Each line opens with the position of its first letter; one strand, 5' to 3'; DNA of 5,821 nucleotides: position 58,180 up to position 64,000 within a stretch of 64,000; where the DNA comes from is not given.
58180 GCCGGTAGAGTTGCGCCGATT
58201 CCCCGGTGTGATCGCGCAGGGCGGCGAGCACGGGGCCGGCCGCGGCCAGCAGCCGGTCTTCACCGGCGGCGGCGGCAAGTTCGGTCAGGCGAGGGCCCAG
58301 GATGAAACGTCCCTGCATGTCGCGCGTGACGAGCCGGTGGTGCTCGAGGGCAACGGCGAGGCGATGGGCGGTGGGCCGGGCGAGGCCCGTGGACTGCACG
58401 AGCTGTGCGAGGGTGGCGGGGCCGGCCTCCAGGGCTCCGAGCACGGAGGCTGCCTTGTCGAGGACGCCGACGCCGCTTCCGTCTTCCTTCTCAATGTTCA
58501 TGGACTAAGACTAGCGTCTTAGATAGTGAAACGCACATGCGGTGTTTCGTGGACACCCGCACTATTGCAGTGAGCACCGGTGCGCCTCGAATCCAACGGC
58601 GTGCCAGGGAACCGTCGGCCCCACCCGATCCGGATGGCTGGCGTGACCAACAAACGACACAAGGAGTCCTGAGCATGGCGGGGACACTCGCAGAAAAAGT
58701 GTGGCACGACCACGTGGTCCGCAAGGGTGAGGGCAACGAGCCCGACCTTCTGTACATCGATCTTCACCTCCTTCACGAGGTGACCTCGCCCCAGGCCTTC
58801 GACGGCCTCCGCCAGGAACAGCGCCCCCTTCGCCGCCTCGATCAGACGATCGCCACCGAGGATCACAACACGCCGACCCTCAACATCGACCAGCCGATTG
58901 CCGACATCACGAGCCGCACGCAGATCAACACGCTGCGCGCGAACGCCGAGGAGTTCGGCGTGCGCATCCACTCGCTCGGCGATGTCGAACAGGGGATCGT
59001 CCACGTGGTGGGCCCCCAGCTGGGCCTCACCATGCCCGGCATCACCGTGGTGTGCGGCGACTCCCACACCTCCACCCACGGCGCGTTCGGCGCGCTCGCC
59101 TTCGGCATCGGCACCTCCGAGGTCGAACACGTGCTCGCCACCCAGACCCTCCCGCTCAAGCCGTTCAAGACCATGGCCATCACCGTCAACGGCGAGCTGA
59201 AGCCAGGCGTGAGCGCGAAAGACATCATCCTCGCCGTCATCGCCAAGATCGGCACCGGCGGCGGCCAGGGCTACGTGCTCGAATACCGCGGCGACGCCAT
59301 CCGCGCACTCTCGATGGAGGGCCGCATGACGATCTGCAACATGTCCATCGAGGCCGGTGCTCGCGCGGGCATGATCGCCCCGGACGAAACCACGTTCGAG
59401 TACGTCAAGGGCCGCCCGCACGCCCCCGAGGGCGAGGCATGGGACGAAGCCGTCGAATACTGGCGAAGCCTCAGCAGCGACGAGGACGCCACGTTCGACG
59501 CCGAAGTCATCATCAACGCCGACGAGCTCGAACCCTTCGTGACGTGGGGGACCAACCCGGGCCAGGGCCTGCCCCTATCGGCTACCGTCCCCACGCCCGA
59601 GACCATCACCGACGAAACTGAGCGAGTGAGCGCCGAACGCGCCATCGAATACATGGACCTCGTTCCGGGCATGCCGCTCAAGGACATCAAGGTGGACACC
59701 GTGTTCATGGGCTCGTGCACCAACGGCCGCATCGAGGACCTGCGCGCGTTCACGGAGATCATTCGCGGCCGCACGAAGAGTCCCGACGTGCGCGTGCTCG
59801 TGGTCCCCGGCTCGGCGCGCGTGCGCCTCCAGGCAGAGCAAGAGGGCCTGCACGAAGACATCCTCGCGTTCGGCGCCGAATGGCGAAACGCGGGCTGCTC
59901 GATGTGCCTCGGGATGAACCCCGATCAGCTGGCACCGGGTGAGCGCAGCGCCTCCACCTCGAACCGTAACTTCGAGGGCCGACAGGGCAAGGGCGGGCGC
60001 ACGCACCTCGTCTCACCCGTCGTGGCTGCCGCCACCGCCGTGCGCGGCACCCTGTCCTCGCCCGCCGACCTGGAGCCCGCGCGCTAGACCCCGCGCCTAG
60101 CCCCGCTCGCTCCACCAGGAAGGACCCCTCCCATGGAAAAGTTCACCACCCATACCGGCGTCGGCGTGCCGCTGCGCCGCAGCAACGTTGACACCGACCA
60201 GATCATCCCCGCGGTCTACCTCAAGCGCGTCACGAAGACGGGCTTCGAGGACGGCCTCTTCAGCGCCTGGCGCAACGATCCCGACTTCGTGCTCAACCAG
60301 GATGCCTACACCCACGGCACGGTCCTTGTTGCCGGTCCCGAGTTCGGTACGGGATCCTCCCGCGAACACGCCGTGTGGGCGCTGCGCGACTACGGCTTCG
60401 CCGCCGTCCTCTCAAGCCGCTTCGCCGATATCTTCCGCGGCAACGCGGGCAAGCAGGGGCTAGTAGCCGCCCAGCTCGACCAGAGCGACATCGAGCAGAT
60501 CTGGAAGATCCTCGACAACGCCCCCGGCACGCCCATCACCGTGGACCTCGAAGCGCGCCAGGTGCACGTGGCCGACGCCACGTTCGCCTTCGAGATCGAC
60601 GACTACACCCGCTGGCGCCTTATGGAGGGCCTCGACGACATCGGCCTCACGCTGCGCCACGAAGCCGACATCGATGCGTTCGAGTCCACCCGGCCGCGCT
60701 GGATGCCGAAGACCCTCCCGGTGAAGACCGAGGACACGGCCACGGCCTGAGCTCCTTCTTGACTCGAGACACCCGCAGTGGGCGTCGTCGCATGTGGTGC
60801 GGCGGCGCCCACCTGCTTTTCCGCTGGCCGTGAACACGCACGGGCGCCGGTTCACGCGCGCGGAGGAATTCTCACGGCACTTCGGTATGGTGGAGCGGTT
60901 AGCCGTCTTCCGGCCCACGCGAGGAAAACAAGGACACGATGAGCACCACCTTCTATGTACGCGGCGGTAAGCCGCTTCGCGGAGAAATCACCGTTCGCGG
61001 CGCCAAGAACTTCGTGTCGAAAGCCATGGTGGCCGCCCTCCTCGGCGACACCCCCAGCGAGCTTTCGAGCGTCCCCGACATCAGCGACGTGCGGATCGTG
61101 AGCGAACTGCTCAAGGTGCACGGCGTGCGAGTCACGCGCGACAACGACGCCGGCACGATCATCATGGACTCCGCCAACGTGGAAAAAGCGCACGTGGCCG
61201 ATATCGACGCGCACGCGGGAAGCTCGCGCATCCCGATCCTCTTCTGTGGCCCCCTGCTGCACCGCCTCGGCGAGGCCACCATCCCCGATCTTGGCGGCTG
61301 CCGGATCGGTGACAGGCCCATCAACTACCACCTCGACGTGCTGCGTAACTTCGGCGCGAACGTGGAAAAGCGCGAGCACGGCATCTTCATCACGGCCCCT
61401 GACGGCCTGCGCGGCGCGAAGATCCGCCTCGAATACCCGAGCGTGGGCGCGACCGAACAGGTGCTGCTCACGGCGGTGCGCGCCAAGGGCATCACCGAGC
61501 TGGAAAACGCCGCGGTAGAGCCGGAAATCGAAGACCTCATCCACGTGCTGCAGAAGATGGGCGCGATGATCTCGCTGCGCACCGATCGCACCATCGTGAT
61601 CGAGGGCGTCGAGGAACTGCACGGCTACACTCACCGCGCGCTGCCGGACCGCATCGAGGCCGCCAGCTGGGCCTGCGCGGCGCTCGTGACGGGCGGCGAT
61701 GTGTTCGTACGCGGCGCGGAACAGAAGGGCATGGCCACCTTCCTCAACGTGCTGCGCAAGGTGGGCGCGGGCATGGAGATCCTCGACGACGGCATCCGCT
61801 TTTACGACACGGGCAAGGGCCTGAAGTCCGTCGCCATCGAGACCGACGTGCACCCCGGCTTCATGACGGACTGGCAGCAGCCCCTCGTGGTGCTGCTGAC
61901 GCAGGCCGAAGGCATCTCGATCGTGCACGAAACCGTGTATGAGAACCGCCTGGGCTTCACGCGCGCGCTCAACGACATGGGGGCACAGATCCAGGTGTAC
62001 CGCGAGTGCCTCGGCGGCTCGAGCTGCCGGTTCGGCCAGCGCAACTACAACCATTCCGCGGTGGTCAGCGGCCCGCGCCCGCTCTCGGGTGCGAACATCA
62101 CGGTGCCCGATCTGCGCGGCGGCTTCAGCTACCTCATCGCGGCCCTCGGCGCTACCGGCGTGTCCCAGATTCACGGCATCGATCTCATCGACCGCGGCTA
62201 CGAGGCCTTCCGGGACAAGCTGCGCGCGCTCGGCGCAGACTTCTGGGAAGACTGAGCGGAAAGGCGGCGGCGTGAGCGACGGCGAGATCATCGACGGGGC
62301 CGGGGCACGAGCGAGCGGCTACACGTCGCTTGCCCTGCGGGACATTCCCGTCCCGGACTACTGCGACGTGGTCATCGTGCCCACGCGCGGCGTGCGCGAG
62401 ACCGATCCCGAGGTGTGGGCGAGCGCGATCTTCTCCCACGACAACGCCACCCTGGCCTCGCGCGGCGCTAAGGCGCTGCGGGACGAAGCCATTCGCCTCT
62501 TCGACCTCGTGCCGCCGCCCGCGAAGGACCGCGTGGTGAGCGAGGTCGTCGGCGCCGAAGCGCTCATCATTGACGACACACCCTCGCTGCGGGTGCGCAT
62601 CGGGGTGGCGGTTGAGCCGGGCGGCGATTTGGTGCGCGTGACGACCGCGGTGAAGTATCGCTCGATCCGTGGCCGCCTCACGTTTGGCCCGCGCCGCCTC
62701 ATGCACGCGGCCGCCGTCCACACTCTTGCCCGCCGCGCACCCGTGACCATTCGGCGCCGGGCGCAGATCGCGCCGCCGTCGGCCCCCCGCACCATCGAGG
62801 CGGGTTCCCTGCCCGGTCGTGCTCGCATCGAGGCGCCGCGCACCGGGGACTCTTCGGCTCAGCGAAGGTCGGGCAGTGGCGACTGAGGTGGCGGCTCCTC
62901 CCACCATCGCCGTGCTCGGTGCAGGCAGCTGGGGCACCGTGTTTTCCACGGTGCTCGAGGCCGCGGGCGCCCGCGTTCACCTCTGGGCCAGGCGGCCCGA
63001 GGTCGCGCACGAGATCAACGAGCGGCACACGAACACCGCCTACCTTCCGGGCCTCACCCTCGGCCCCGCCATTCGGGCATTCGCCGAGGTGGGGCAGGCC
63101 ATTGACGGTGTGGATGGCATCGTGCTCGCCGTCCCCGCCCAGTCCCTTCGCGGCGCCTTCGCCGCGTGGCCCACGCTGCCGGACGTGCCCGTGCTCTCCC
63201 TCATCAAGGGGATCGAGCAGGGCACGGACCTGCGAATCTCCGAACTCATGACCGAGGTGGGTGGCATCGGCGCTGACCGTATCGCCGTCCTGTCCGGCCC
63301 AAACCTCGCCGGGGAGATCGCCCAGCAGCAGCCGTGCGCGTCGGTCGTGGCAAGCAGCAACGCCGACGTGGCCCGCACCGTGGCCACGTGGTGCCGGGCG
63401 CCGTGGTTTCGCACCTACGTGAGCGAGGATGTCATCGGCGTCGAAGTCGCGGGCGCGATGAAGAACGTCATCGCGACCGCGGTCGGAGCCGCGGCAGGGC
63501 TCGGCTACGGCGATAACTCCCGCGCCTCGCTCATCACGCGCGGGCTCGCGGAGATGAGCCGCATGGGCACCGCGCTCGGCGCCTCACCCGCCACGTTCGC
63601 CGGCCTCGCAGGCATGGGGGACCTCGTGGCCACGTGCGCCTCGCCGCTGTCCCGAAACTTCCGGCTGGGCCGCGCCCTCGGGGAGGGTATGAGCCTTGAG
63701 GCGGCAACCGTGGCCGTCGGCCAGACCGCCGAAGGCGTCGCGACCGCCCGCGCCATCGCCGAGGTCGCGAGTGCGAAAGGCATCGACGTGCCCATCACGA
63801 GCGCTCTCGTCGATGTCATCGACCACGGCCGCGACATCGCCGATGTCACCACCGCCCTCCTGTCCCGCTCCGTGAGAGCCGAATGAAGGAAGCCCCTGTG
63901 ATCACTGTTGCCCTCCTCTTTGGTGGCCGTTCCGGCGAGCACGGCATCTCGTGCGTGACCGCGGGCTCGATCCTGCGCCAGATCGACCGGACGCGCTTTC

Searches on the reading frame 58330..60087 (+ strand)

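Call 23: search_protein_families(library=pfam, proteins=[window:58330-60087:+])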
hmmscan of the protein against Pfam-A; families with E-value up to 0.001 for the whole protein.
window:58330-60087:+ (585 aa): 1 family
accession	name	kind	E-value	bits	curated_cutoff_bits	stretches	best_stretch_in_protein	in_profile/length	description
PF00330.25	Aconitase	-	6.1e-173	576.5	28.7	1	122-573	1-463/463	Aconitase family (aconitate hydratase)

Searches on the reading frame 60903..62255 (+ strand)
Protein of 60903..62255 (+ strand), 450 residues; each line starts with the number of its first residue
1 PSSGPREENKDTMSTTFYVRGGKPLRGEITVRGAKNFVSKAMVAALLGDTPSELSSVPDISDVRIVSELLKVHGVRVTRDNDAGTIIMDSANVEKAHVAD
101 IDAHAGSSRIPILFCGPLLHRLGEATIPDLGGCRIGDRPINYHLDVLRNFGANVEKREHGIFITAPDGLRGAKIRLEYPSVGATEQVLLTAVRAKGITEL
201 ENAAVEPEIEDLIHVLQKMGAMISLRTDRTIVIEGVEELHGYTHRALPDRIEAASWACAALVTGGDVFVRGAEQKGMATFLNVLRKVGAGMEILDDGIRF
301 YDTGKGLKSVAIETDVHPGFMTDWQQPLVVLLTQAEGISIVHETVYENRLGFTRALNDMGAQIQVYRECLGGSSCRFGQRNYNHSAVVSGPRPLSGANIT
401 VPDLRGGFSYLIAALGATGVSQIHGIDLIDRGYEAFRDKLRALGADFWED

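Call 23: search_protein_families(library=pfam, proteins=[window:60903-62255:+])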
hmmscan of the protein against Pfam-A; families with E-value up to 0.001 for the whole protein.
window:60903-62255:+ (450 aa): 1 family
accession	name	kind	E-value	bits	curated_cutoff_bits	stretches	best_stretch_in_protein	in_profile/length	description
PF00275.25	EPSP_synthase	-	4.6e-68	230.3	22.8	1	19-440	1-417/417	EPSP synthase (3-phosphoshikimate 1-carboxyvinyltransferase)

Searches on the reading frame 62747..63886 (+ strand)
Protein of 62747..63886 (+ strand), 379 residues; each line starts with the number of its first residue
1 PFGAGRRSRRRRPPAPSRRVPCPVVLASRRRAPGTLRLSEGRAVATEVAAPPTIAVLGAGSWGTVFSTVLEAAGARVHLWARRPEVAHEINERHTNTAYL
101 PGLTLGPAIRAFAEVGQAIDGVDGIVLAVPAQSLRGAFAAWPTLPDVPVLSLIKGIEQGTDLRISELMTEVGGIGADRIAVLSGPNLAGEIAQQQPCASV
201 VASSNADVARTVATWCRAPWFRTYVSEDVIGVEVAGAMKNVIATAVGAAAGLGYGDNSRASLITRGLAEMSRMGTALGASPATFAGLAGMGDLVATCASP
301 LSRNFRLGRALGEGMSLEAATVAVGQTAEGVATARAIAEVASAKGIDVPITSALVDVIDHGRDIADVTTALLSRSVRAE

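Call 23: search_protein_families(library=pfam, proteins=[window:62747-63886:+])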
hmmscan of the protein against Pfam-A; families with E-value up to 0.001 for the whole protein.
window:62747-63886:+ (379 aa): 5 families
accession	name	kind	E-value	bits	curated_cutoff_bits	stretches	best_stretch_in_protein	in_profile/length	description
PF07479.19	NAD_Gly3P_dh_C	-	7.8e-51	172.5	25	1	228-367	1-140/142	NAD-dependent glycerol-3-phosphate dehydrogenase C-terminus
PF01210.29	NAD_Gly3P_dh_N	-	3.2e-44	151.1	23.1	1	54-208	2-157/158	NAD-dependent glycerol-3-phosphate dehydrogenase N-terminus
PF20618.3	GPD_NAD_C_bact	-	1.1e-18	67.9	27.6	1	288-353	1-65/66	Bacterial GPD, NAD-dependent C-terminal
PF02558.23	ApbA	-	1.6e-06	28.3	22.2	1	54-157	1-104/150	Ketopantoate reductase PanE/ApbA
PF03807.23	F420_oxidored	-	0.00028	21.9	21.6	1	53-152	1-91/94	NADP oxidoreductase coenzyme F420-dependent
